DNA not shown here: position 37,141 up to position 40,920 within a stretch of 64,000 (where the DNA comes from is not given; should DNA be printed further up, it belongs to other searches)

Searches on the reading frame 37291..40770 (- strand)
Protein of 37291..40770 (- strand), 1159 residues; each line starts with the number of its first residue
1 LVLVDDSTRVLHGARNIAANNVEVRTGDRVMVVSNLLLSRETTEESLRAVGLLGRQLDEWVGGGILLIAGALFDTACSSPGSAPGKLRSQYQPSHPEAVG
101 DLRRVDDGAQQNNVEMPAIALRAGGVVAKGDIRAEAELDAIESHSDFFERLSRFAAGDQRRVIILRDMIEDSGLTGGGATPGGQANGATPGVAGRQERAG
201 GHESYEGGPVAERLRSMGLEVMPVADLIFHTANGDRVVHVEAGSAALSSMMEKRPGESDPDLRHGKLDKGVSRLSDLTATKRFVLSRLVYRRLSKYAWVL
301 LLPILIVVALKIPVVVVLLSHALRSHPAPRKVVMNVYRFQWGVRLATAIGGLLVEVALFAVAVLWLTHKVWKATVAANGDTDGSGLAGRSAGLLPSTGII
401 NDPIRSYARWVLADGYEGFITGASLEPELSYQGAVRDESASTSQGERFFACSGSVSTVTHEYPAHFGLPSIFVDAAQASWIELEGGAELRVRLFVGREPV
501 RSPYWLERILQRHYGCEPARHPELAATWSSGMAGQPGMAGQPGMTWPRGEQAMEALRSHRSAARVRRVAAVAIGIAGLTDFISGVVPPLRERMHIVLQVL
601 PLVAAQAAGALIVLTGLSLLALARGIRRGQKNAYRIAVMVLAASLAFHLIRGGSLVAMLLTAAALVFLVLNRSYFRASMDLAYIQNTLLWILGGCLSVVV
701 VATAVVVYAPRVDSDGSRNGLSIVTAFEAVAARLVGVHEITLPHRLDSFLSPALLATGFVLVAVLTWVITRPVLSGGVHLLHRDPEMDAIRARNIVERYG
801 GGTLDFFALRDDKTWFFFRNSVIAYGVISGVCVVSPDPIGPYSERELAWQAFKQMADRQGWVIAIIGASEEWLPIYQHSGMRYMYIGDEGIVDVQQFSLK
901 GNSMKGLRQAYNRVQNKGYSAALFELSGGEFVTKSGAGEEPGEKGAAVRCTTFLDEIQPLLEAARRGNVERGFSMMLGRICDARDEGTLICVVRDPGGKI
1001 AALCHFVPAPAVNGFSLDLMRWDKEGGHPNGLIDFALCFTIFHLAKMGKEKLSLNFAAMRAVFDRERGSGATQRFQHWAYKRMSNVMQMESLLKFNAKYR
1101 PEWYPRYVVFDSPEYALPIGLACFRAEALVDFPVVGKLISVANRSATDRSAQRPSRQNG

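Call 83: search_protein_families(library=pfam, proteins=[window:37291-40770:-], max_evalue=0.001)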
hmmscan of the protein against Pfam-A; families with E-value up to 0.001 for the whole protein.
window:37291-40770:- (1159 aa): 1 family
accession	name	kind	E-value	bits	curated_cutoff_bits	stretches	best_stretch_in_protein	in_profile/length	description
PF09924.15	LPG_synthase_C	-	4.1e-57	193.9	27.5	1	793-1109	1-297/298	Phosphatidylglycerol lysyltransferase, C-terminal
